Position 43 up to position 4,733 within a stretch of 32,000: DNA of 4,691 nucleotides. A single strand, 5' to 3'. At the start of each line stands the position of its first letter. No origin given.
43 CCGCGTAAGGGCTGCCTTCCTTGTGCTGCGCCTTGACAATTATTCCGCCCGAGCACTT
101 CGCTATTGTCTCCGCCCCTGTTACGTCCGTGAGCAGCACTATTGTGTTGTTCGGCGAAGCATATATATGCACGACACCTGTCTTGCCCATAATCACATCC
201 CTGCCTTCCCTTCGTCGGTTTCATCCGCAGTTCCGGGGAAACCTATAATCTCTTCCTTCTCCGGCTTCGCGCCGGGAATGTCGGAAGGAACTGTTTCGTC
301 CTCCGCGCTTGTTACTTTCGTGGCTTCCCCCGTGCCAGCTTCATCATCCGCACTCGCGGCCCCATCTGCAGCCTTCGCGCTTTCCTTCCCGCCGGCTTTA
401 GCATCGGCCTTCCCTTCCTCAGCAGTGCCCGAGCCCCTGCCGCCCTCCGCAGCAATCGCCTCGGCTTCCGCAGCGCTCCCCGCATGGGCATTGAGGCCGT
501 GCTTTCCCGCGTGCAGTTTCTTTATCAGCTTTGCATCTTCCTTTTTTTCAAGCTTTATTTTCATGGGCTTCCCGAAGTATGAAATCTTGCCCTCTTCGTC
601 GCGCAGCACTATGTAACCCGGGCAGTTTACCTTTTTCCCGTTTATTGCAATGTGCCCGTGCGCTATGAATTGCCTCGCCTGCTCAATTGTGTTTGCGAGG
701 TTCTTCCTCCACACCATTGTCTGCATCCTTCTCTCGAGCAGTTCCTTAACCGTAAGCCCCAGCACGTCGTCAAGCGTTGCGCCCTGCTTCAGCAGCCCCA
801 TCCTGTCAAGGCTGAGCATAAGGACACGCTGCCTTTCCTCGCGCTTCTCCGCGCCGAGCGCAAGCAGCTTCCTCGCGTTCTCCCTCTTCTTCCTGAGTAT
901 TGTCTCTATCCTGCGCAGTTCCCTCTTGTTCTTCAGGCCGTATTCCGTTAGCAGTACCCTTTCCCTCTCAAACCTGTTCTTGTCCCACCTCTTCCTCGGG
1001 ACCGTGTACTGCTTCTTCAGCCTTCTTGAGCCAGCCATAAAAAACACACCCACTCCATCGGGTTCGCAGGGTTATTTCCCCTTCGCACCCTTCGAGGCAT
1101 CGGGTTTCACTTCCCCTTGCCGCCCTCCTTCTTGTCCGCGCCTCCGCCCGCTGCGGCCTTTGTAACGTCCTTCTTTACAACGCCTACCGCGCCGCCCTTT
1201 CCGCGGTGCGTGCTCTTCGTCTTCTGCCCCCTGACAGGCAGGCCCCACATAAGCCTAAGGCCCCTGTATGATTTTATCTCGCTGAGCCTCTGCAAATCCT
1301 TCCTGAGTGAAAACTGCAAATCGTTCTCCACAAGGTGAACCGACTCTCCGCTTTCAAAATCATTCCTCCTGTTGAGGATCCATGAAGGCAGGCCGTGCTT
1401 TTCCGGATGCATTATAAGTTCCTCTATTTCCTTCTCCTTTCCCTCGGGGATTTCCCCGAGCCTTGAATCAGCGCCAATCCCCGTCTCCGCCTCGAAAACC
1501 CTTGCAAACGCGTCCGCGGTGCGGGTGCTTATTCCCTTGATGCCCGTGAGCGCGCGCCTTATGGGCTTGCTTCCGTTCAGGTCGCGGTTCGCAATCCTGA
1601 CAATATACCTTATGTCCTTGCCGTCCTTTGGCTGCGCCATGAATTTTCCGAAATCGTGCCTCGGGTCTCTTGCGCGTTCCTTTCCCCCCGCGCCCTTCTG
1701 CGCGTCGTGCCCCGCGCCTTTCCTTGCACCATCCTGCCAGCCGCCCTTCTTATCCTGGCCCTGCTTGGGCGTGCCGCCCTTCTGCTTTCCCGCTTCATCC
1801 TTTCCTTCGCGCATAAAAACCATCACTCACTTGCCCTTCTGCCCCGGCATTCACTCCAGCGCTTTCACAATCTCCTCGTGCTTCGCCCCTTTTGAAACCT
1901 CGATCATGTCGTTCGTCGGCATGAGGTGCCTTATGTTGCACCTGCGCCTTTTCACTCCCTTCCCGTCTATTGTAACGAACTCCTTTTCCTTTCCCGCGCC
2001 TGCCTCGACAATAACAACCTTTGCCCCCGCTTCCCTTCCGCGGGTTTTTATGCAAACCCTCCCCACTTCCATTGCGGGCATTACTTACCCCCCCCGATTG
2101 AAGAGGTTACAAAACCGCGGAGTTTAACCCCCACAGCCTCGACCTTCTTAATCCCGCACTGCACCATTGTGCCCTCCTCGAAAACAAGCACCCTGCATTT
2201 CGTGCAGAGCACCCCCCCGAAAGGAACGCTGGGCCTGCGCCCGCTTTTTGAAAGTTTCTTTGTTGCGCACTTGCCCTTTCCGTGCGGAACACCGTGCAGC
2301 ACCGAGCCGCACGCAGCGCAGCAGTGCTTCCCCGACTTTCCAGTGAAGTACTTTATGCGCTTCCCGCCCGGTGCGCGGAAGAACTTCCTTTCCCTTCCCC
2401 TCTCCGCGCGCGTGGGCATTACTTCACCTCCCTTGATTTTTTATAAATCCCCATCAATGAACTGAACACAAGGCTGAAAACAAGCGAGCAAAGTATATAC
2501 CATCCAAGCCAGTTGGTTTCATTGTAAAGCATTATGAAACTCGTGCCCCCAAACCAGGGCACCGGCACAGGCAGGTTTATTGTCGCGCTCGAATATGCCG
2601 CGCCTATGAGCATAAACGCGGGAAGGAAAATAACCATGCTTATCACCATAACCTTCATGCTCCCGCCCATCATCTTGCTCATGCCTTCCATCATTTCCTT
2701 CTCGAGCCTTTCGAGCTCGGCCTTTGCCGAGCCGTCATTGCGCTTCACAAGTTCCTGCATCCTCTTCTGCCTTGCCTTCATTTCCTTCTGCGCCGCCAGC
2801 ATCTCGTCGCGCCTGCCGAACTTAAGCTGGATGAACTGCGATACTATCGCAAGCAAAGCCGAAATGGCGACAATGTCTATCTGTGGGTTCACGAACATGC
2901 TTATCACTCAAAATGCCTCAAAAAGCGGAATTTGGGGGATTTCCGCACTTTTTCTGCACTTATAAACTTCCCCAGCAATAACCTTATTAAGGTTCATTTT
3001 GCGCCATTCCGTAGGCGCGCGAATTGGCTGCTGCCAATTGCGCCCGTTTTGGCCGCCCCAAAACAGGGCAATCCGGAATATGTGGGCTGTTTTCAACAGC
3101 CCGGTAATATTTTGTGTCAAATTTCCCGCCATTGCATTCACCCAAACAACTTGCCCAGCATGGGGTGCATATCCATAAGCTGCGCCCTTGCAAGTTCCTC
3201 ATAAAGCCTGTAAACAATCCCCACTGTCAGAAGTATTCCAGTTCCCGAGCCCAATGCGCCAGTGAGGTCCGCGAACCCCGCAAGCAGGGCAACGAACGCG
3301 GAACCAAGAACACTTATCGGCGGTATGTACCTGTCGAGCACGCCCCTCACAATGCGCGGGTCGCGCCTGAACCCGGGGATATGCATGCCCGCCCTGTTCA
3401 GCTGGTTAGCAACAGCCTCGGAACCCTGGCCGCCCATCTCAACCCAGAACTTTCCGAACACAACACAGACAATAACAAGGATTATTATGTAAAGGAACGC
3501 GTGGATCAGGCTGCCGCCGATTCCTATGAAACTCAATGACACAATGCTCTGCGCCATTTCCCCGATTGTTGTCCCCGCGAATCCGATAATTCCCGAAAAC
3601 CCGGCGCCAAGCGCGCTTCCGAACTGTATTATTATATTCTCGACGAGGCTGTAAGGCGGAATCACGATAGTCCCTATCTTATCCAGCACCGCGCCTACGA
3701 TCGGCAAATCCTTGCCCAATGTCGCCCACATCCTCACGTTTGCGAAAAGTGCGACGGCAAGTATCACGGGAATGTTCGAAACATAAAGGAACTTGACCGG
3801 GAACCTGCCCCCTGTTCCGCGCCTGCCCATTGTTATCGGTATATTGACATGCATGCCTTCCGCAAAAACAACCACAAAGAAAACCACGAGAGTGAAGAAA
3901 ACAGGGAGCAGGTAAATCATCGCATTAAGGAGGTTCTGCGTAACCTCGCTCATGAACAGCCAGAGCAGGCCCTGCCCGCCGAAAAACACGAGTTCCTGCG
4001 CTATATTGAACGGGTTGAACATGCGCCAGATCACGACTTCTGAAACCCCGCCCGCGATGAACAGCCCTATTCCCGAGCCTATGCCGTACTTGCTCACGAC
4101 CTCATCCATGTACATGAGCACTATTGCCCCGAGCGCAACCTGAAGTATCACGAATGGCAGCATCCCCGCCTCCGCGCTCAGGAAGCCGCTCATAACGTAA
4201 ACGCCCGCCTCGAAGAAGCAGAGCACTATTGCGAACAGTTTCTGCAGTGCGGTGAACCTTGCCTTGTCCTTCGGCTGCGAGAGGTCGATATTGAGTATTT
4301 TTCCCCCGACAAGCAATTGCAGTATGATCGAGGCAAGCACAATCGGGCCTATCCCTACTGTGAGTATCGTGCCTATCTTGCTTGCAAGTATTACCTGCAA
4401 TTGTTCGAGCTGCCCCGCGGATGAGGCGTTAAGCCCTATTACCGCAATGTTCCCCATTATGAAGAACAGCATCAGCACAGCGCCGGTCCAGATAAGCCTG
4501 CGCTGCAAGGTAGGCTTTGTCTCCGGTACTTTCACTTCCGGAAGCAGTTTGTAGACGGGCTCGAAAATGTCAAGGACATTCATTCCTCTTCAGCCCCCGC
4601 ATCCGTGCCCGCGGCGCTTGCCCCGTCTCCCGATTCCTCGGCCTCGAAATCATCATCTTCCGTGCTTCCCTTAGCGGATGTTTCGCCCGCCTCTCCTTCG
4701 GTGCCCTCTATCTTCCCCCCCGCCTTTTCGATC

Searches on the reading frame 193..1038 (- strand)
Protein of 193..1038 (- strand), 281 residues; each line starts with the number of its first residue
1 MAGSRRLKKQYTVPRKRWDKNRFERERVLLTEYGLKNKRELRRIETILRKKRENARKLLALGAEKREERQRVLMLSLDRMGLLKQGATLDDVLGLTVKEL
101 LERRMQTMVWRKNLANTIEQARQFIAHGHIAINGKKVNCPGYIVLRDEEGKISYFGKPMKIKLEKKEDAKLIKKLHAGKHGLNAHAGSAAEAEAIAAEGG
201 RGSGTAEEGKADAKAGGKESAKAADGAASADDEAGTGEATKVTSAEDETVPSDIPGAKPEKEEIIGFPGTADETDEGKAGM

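Call 25: find_encoding_contigs(protein=window:193-1038:-, flank=10000, max_places=3)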
Protein window:193-1038:- (281 aa): no gene with exactly this product is on record in the collection.

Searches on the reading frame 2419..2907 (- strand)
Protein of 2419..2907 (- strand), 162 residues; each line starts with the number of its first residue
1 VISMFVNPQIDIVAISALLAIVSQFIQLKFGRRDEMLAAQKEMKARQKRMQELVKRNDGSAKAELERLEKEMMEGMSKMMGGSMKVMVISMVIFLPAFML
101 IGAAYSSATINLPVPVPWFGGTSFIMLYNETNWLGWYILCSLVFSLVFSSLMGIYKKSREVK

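Call 62: search_protein_families(library=pfam, proteins=[window:2419-2907:-], max_evalue=0.01)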
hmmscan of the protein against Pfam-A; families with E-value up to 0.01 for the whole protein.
window:2419-2907:- (162 aa): 2 families
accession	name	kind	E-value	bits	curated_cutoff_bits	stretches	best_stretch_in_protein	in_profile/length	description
PF01956.21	EMC3_TMCO1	-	7.8e-23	81.5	27.1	1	10-154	17-167/169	Integral membrane protein EMC3/TMCO1-like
PF13858.11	DUF4199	-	0.0064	17.4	32.3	1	12-96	73-150/165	Protein of unknown function (DUF4199)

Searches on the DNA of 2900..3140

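Call 51: search_rna_families(source=window, start=2900, end=3140, threshold=evalue, max_evalue=10)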
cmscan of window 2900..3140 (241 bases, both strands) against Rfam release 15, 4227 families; matches with E-value up to 10: 1.
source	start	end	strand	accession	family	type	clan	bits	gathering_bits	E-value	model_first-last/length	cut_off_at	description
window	2998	3105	-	RF03007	Mahella-1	Gene; sRNA;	-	15.8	70.7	0.54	1-114/114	no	Mahella-1 RNA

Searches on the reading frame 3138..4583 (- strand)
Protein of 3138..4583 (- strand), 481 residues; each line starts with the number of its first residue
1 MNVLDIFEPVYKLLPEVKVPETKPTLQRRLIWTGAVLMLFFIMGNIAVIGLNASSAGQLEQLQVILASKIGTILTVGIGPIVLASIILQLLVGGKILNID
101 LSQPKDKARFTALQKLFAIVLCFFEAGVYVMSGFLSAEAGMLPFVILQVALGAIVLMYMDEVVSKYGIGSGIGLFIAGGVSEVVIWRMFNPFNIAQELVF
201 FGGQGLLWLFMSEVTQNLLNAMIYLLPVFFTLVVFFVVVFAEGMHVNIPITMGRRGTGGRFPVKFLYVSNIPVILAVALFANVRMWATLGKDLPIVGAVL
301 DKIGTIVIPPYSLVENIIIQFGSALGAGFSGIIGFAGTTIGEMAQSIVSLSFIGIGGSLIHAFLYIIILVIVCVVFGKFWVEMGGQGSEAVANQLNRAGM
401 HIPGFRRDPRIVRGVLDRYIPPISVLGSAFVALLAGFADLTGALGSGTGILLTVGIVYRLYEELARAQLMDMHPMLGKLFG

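Call 65: find_homologous_proteins(query=window:3138-4583:-, max_evalue=1e-100)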
Query window:3138-4583:- (481 aa): 1200 proteins with E <= 1e-100 among 8000 candidates; the best 120 are listed.
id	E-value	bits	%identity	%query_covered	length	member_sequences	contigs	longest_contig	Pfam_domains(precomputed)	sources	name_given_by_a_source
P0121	0.0e+0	1018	100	100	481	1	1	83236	PF10559.15,PF00344.26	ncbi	ncbi:MAG: preprotein translocase subunit SecY [Candidatus Diapherotrites archaeon]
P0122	4.6e-290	981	95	100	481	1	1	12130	PF10559.15,PF00344.26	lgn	-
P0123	6.4e-226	769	73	100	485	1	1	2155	PF00344.26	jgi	-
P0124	9.2e-203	693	68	100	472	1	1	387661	PF00344.26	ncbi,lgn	-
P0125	2.6e-202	691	68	100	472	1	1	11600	PF00344.26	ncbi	-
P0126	4.7e-202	690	66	100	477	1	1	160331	PF10559.15,PF00344.26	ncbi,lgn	-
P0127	1.4e-200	686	66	100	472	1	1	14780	PF00344.26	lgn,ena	-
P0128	3.2e-196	671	64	100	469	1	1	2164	PF10559.15,PF00344.26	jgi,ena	-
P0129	4.7e-196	671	65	100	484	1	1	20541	PF00344.26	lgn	-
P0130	1.3e-194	666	65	100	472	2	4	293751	PF10559.15,PF00344.26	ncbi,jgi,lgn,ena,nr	ncbi:MAG TPA: preprotein translocase subunit SecY [archaeon]|nr:preprotein translocase subunit SecY 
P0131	2.4e-194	665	63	100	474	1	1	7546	PF10559.15,PF00344.26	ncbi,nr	ncbi:MAG: preprotein translocase subunit SecY [archaeon]|nr:preprotein translocase subunit SecY [arc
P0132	4.8e-194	664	64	100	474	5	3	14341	PF10559.15,PF00344.26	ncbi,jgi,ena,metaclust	metaclust:\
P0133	1.6e-193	662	63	100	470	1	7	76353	PF10559.15,PF00344.26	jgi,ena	-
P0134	2.3e-193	662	64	100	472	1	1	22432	PF10559.15,PF00344.26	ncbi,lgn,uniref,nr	ncbi:MAG: preprotein translocase subunit SecY [Candidatus Diapherotrites archaeon]|uniref:Protein tr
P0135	1.8e-191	655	64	99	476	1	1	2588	PF10559.15,PF00344.26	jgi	jgi:preprotein translocase subunit SecY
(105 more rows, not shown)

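Call 66: find_encoding_contigs(protein=P0122, flank=10000, max_places=3)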
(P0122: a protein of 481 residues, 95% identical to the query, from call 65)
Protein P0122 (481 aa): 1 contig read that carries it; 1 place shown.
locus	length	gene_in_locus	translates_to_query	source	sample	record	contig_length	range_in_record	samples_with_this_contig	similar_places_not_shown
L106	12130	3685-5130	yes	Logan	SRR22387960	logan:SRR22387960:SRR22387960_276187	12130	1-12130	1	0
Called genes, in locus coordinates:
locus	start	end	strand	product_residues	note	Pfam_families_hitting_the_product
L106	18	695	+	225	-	PF01655:Ribosomal_L32e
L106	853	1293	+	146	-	PF01280:Ribosomal_L19e, PF25476:Ribosomal_L19e_C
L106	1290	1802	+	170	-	PF17144:Ribosomal_L5e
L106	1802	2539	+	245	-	PF00333:Ribosomal_S5, PF03719:Ribosomal_S5_C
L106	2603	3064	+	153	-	PF00327:Ribosomal_L30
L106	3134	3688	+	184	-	PF00828:Ribosomal_L27A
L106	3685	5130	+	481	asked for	PF10559:Plug_translocon (weak), PF00344:SecY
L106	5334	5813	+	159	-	PF01956:EMC3_TMCO1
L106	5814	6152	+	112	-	PF01199:Ribosomal_L34e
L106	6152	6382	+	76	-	-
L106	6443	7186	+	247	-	PF00416:Ribosomal_S13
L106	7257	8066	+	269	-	PF01479:S4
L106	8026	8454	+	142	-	PF00411:Ribosomal_S11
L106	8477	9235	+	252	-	PF01193:RNA_pol_L, PF01000:RNA_pol_A_bac, PF13183:Fer4_8 (faint), PF12838:Fer4_7 (faint), PF13187:Fer4_9 (weak)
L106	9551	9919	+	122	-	PF17135:Ribosomal_L18 (weak), PF00828:Ribosomal_L27A (weak)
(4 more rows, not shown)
